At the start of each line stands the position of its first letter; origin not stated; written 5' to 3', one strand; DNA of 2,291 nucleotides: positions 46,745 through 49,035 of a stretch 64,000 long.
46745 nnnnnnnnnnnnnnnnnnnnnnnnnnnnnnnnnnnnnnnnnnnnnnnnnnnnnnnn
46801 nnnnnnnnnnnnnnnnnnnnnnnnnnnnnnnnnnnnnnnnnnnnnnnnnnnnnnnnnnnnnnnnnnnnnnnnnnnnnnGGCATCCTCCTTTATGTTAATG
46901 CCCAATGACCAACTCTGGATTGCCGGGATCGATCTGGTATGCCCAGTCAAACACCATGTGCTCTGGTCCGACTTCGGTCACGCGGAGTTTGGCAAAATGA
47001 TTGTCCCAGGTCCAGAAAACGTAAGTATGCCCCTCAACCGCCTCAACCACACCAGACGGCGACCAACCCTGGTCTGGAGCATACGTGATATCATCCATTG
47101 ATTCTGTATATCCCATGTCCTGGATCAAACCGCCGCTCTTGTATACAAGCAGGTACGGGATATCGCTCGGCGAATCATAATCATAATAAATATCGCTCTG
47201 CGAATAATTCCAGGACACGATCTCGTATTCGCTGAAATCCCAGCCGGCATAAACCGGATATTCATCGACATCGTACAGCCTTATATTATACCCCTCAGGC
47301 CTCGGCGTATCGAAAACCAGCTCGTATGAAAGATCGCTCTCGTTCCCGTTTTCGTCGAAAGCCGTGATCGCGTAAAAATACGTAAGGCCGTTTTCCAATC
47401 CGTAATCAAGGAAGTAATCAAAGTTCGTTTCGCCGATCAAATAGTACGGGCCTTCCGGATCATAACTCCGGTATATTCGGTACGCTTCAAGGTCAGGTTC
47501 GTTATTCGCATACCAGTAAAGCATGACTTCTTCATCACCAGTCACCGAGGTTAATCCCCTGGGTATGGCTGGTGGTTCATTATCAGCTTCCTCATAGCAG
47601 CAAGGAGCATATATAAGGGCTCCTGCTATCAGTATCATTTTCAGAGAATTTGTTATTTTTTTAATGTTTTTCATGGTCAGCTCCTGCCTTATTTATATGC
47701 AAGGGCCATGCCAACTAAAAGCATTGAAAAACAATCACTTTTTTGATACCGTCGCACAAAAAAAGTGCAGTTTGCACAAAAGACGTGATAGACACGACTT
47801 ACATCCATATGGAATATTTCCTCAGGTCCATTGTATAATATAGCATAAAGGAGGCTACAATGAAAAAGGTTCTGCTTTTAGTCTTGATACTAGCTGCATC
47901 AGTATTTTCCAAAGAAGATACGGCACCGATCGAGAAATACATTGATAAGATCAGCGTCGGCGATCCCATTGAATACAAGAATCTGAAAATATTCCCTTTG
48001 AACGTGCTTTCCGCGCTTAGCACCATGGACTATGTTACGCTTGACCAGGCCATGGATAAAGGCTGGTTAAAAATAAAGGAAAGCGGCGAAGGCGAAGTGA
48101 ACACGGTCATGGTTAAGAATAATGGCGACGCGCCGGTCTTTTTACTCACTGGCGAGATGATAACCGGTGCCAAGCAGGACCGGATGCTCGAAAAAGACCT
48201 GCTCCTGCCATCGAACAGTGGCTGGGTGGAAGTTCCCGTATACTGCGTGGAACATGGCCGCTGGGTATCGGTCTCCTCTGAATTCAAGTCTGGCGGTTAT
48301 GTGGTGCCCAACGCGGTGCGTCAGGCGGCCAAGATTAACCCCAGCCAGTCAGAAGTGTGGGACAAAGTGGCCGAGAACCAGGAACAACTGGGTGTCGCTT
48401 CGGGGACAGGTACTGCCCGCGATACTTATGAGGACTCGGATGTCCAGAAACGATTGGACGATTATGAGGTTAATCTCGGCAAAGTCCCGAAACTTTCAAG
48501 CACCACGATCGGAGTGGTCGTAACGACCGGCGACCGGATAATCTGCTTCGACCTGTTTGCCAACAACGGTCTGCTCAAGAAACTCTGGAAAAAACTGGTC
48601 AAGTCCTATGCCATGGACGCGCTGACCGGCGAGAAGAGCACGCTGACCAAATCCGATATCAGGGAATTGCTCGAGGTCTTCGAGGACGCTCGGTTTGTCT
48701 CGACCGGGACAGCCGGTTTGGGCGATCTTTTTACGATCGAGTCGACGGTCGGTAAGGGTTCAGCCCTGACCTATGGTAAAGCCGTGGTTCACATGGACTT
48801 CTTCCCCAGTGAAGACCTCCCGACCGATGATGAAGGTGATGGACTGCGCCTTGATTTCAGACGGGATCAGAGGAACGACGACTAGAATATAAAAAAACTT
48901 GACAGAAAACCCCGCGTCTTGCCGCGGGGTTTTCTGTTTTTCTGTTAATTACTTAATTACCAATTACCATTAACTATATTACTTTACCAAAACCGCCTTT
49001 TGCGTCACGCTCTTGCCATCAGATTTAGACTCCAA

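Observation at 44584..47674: Four-gene minus-strand operon of secreted low-complexity proteins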

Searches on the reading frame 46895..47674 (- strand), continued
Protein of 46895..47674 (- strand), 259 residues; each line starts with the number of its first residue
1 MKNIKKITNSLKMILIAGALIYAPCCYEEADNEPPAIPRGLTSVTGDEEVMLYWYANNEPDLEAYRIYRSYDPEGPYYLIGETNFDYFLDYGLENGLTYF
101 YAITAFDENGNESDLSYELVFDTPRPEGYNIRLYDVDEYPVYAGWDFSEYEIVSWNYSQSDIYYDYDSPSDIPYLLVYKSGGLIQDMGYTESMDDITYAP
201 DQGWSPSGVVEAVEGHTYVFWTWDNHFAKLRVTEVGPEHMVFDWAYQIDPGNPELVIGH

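Call 43: search_protein_families(library=pfam, proteins=[L038:3641-4561:+, L038:4574-5863:+, L038:6950-7360:+, L038:7357-11094:+, L038:11091-12764:+, L041:6987-8432:+, L041:8488-8916:+, L024:6767-8311:+, L024:8247-8582:+, L024:8512-8934:+], max_evalue=0.01)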
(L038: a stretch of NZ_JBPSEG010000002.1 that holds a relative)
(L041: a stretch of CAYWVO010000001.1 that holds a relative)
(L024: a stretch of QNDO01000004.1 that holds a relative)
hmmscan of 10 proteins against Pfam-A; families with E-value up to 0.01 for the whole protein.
L038:3641-4561:+ (306 aa): 2 families
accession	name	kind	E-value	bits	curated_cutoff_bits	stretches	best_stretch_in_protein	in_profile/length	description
PF02729.26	OTCace_N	-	3.3e-44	151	29.9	1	6-149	1-148/148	Aspartate/ornithine carbamoyltransferase, carbamoyl-P binding domain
PF00185.30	OTCace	-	7.8e-26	91.4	29.4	1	155-302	1-157/157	Aspartate/ornithine carbamoyltransferase, Asp/Orn binding domain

L038:4574-5863:+ (429 aa): 4 families
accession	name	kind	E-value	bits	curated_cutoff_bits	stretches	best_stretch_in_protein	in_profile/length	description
PF01979.26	Amidohydro_1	-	1.7e-22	80.6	25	1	55-395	3-328/345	Amidohydrolase family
PF12890.13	DHOase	-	2.3e-09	37.9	21.2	1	52-237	2-141/142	Dihydro-orotase-like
PF07969.17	Amidohydro_3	-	8.5e-05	22.6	29.7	0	46-69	2-25/472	Amidohydrolase family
PF01026.27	TatD_DNase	-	0.00039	20.3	27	1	59-187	1-132/253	TatD related DNase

L038:6950-7360:+ (136 aa): 1 family
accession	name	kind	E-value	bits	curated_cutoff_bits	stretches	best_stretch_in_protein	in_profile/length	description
PF16022.11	DUF4783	-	2e-23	82.8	24.1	1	31-136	2-102/102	Domain of unknown function (DUF4783)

L038:7357-11094:+ (1245 aa): 5 families
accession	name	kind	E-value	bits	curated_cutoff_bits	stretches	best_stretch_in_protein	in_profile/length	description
PF02518.31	HATPase_c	-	2.6e-22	79.8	26.4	1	1140-1243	1-110/111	Histidine kinase-, DNA gyrase B-, and HSP90-like ATPase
PF00672.30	HAMP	-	1.1e-11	45.3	25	1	966-1018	1-53/53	HAMP domain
PF13589.12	HATPase_c_3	-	5.6e-08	33.3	25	1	1150-1203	8-62/137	Histidine kinase-, DNA gyrase B-, and HSP90-like ATPase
PF00512.31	HisKA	-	1.7e-06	28.4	26.9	1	1032-1099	2-63/66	His Kinase A (phospho-acceptor) domain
PF18947.5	HAMP_2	-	0.0013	19.1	24.3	1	970-1014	19-63/67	HAMP domain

L038:11091-12764:+ (558 aa): 4 families
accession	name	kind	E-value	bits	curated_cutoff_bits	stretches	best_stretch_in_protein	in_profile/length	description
PF00580.27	UvrD-helicase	-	2.7e-53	181.8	23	1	5-439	2-270/271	UvrD/REP helicase N-terminal domain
PF13245.12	AAA_19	-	3e-16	60.3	25.1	1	14-425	10-134/134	AAA domain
PF13401.12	AAA_22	-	0.00069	20.4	27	0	18-100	8-81/130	AAA domain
PF00270.35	DEAD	-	0.0076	16.4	26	0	8-47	4-41/167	DEAD/DEAH box helicase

L041:6987-8432:+ (481 aa): 2 families
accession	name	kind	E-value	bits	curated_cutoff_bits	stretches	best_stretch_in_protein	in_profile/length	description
PF14326.11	DUF4384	-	1.5e-22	79.9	27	1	96-173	2-79/81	Domain of unknown function (DUF4384)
PF08308.17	PEGA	-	4.1e-05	23.8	20.8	1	272-302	10-40/71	PEGA domain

L041:8488-8916:+ (142 aa): 0 families

L024:6767-8311:+ (514 aa): 2 families
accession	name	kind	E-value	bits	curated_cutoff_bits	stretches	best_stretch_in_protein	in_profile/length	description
PF20245.3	DUF6600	-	2.5e-29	101.8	27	1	204-300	3-100/102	Family of unknown function (DUF6600)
PF04773.18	FecR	-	1.5e-07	32.2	24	1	51-141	1-95/97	FecR protein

L024:8247-8582:+ (111 aa): 0 families

L024:8512-8934:+ (140 aa): 1 family
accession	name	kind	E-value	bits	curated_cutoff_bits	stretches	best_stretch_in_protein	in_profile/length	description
PF17957.7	Big_7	-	1.1e-08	36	24.1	1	50-117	1-70/70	Bacterial Ig domain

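Call 71: search_solved_structures(query=A2, max_evalue=10)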
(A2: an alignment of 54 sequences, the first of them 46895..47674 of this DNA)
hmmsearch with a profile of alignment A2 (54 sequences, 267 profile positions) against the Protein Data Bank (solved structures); distinct sequences matched with E-value up to 10: 18.
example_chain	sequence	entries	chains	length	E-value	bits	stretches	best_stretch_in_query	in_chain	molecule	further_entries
3mpc_A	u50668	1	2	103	4.5e-10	42.5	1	30-122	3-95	Fn3-like protein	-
5g56_A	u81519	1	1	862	9.4e-09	38.1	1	30-125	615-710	CARBOHYDRATE BINDING FAMILY 6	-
8q6t_I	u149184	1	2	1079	3.6e-06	29.7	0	41-104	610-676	Titin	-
5z06_A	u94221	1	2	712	4.3e-06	29.4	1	45-133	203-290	BDI_3064 protein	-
8pn5_A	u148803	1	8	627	2.5e-05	26.9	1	25-113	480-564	DUF3472 domain-containing protein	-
8pn3_A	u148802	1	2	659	2.6e-05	26.8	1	25-113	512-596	DUF3472 domain-containing protein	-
8pmu_A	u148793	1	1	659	2.6e-05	26.8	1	25-113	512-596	DUF3472 domain-containing protein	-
5jip_A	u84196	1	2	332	3.3e-05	26.5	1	30-119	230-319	Cortical-lytic enzyme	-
9vsf_A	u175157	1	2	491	0.00066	22.2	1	31-105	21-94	Beta-1,3-glucanase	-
3lpw_A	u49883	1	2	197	0.0017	20.9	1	32-103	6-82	A77-A78 domain from Titin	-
2dn7_A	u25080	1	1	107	0.0082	18.7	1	30-114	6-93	Receptor-type tyrosine-protein phosphatase F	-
1wj3_A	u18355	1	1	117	0.017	17.6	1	25-81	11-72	KIAA1496 protein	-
1k85_A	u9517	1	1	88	0.017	17.6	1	30-115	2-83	CHITINASE A1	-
7jgu_A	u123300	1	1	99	0.15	14.5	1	31-105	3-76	Fibronectin type-III domain-containing protein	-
8oty_A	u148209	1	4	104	0.19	14.2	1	39-104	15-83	Titin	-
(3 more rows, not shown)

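Call 73: search_protein_families(library=padloc, proteins=[window:46895-47674:-], max_evalue=0.01)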
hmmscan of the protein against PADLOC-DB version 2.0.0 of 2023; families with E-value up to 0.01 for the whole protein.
window:46895-47674:- (259 aa): 0 families

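Call 74: search_protein_families(library=phrogs, proteins=[window:46895-47674:-], max_evalue=0.01)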
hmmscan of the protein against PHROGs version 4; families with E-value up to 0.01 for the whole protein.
window:46895-47674:- (259 aa): 0 families

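Call 77: search_protein_families(library=pfam, proteins=[L028:6790-7836:+, L083:1943-2656:+, L067:1611-2561:+, L021:6783-7892:+, L036:7347-8768:+], max_evalue=10)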
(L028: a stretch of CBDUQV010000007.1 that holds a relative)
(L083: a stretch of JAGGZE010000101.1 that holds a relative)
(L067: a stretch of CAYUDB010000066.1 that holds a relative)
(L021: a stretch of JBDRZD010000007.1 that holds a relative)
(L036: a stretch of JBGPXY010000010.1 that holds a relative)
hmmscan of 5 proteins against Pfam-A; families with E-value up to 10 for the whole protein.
L028:6790-7836:+ (348 aa): 0 families

L083:1943-2656:+ (237 aa): 0 families

L067:1611-2561:+ (316 aa): 0 families

L021:6783-7892:+ (369 aa): 2 families
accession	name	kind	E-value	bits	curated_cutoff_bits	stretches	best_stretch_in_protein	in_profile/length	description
PF14326.11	DUF4384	-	3.7e-18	65.8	27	1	33-112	1-79/81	Domain of unknown function (DUF4384)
PF06807.19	Clp1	-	0.1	13.5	27.9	1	47-84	72-110/113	Pre-mRNA cleavage complex II protein Clp1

L036:7347-8768:+ (473 aa): 2 families
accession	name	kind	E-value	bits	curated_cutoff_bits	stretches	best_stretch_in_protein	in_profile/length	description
PF14326.11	DUF4384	-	2.2e-15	56.9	27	1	40-117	1-79/81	Domain of unknown function (DUF4384)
PF18316.7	S-l_SbsC_C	-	0.05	14.5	26.6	1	36-71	42-76/86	S-layer protein SbsC C-terminal domain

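Call 96: search_protein_families(library=pfam, proteins=[L034:4359-5702:+, L041:4286-5713:+, L051:4436-5839:+, L036:2155-5235:+, L078:2045-5221:+, L025:121-855:+], max_evalue=0.00001)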
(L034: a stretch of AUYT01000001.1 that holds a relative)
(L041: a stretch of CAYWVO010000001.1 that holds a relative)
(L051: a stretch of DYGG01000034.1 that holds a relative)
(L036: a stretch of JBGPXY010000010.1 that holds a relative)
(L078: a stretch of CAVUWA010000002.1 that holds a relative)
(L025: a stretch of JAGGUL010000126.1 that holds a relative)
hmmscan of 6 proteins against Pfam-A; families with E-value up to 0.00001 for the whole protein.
L034:4359-5702:+ (447 aa): 7 families
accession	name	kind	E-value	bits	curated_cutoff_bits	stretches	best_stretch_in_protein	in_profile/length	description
PF00158.32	Sigma54_activat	-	1.2e-73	246.7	20.2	1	144-310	1-167/168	Sigma-54 interaction domain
PF00072.30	Response_reg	-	1.3e-32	112.7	30.2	1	7-115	2-110/111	Response regulator receiver domain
PF25601.1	AAA_lid_14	-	2.7e-28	98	27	1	316-387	1-72/87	AAA+ ATPase lid domain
PF14532.12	Sigma54_activ_2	-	5.2e-21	75.8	25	1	145-315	1-138/138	Sigma-54 interaction domain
PF02954.25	HTH_8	-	2.9e-14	52.9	22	1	403-443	2-42/42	Bacterial regulatory protein, Fis family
PF07728.20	AAA_5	-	3.3e-07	30.8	22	1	168-288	2-125/139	AAA domain (dynein-related subfamily)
PF23198.2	PDE8A_N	-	6.2e-06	26.6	29.6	0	6-81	13-89/147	PDE8A-like, N-terminal domain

L041:4286-5713:+ (475 aa): 6 families
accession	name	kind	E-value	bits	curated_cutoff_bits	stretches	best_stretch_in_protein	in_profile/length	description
PF00158.32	Sigma54_activat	-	1.4e-71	240.1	20.2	1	166-332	1-167/168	Sigma-54 interaction domain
PF00072.30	Response_reg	-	1.6e-28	99.5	30.2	1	28-137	1-110/111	Response regulator receiver domain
PF25601.1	AAA_lid_14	-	4.5e-22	78.1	27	1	338-415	1-78/87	AAA+ ATPase lid domain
PF14532.12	Sigma54_activ_2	-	1.7e-20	74.1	25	1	167-337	1-138/138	Sigma-54 interaction domain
PF02954.25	HTH_8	-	4.2e-12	46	22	1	430-470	2-42/42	Bacterial regulatory protein, Fis family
PF07728.20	AAA_5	-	2.5e-08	34.4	22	1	190-307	2-122/139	AAA domain (dynein-related subfamily)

L051:4436-5839:+ (467 aa): 7 families
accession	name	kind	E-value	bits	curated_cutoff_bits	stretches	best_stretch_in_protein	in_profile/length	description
PF00158.32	Sigma54_activat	-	8.1e-73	244.1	20.2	1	163-329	1-167/168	Sigma-54 interaction domain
PF00072.30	Response_reg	-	1.5e-27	96.4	30.2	1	25-132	1-108/111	Response regulator receiver domain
PF25601.1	AAA_lid_14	-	1e-24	86.6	27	1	336-406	2-72/87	AAA+ ATPase lid domain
PF14532.12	Sigma54_activ_2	-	1.1e-19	71.5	25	1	164-334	1-138/138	Sigma-54 interaction domain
PF02954.25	HTH_8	-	3.2e-14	52.8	22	1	421-461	2-42/42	Bacterial regulatory protein, Fis family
PF01078.27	Mg_chelatase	-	2.7e-08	33.9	20.3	0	174-213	12-51/207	Magnesium chelatase, subunit ChlI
PF07728.20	AAA_5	-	4e-07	30.6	22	1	187-307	2-125/139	AAA domain (dynein-related subfamily)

L036:2155-5235:+ (1026 aa): 20 families
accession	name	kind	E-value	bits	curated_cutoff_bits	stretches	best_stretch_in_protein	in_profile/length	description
PF00158.32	Sigma54_activat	-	3.2e-64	216.1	20.2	1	713-878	2-167/168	Sigma-54 interaction domain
PF13424.12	TPR_12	-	1e-31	109.4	30.1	2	143-210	7-76/77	Tetratricopeptide repeat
PF25601.1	AAA_lid_14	-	3.3e-24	85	27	1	884-966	1-82/87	AAA+ ATPase lid domain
PF14532.12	Sigma54_activ_2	-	5.5e-20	72.5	25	1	715-883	3-138/138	Sigma-54 interaction domain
PF07719.23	TPR_2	-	7.2e-20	69.9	27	0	180-210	2-32/34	Tetratricopeptide repeat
PF00515.34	TPR_1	-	9.9e-19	66.8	27.8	0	181-210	3-32/34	Tetratricopeptide repeat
PF02954.25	HTH_8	-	6.4e-11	42.2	22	1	979-1014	3-38/42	Bacterial regulatory protein, Fis family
PF07724.20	AAA_2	-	1.4e-10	41.9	27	1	733-853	3-124/166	AAA domain (Cdc48 subfamily)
PF01590.32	GAF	-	1.7e-10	41.9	22.4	1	546-684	1-133/133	GAF domain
PF13374.12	TPR_10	-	5.3e-10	39.4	27.5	0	179-208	2-31/42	Tetratricopeptide repeat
PF13185.12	GAF_2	-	2.4e-09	37.9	28.6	1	545-684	2-135/136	GAF domain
PF13176.12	TPR_7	-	2.4e-09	37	27.9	0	181-210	1-30/36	Tetratricopeptide repeat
PF07728.20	AAA_5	-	3.2e-09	37.3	22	1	736-845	2-107/139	AAA domain (dynein-related subfamily)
PF17874.7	TPR_MalT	-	9.4e-09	35.4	45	1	180-398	41-258/336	MalT-like TPR region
PF13181.12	TPR_8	-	5.7e-08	32.7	25.7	0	180-210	2-32/34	Tetratricopeptide repeat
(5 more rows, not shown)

L078:2045-5221:+ (1058 aa): 16 families
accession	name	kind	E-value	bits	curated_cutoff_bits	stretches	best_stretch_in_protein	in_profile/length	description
PF00158.32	Sigma54_activat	-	1.6e-64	217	20.2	1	742-907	2-167/168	Sigma-54 interaction domain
PF13424.12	TPR_12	-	3.2e-32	111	30.1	2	167-237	4-76/77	Tetratricopeptide repeat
PF25601.1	AAA_lid_14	-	1.6e-25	89.1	27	1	913-996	1-83/87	AAA+ ATPase lid domain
PF14532.12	Sigma54_activ_2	-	2.5e-18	67.1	25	1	755-912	14-138/138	Sigma-54 interaction domain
PF07719.23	TPR_2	-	5.5e-17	60.9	27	0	208-237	3-32/34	Tetratricopeptide repeat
PF00515.34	TPR_1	-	1.3e-13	50.5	27.8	0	207-237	2-32/34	Tetratricopeptide repeat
PF13181.12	TPR_8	-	2e-11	43.6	25.7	0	207-237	2-32/34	Tetratricopeptide repeat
PF02954.25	HTH_8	-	7.8e-11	42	22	1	1012-1047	4-39/42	Bacterial regulatory protein, Fis family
PF01590.32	GAF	-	6e-10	40.2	22.4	1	575-713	1-133/133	GAF domain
PF07724.20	AAA_2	-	1.2e-09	38.9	27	1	763-864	4-106/166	AAA domain (Cdc48 subfamily)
PF17874.7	TPR_MalT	-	3.2e-09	37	45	0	127-240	2-114/336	MalT-like TPR region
PF13374.12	TPR_10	-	5.8e-08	33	27.5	0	207-235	3-31/42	Tetratricopeptide repeat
PF07728.20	AAA_5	-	9.8e-08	32.5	22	1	765-869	2-102/139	AAA domain (dynein-related subfamily)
PF00004.35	AAA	-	1.9e-06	28.8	21.2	1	765-881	1-108/131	ATPase family associated with various cellular activities (AAA)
PF13428.12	TPR_14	-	4.2e-06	27.4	23.5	0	288-325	3-40/44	Tetratricopeptide repeat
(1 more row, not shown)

L025:121-855:+ (244 aa): 5 families
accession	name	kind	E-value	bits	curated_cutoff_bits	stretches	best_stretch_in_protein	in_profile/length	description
PF00158.32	Sigma54_activat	-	1.5e-53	181.3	20.2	1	2-115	55-168/168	Sigma-54 interaction domain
PF25601.1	AAA_lid_14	-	1.1e-26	92.9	27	1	120-192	1-73/87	AAA+ ATPase lid domain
PF02954.25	HTH_8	-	3.2e-16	59.2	22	1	200-241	1-42/42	Bacterial regulatory protein, Fis family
PF14532.12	Sigma54_activ_2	-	4.6e-12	46.8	25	1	36-119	65-138/138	Sigma-54 interaction domain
PF13556.12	HTH_30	-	8.1e-06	26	27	0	216-240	11-35/59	PucR C-terminal helix-turn-helix domain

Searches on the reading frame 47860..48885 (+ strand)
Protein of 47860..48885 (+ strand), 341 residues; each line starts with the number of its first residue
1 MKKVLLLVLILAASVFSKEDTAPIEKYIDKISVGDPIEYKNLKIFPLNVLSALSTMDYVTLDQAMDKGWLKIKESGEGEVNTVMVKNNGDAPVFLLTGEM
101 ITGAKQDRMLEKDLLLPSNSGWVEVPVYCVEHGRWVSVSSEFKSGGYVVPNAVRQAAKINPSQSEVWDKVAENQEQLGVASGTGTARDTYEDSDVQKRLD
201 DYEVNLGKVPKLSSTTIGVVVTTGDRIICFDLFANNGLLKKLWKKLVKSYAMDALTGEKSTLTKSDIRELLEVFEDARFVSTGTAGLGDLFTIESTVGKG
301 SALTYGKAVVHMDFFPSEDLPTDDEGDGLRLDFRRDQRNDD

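Call 3: search_protein_families(library=pfam, proteins=[window:47860-48885:+], max_evalue=0.1)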
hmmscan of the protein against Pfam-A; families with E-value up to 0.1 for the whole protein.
window:47860-48885:+ (341 aa): 1 family
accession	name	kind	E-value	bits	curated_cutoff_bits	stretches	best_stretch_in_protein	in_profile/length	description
PF20208.3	ARPP-1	-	2.1e-75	254.3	27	1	31-315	2-297/297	ARG and Rhodanese-Phosphatase-superfamily-associated Protein domain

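Call 6: search_protein_families(library=ncbifam, proteins=[window:47860-48885:+], max_evalue=0.1)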
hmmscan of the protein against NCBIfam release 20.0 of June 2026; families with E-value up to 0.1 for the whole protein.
window:47860-48885:+ (341 aa): 0 families

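Call 73: search_protein_families(library=padloc, proteins=[window:47860-48885:+], max_evalue=0.01)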
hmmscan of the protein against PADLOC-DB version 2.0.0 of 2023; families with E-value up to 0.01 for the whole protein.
window:47860-48885:+ (341 aa): 0 families

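Call 74: search_protein_families(library=phrogs, proteins=[window:47860-48885:+], max_evalue=0.01)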
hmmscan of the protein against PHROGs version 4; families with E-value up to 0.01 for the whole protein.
window:47860-48885:+ (341 aa): 0 families
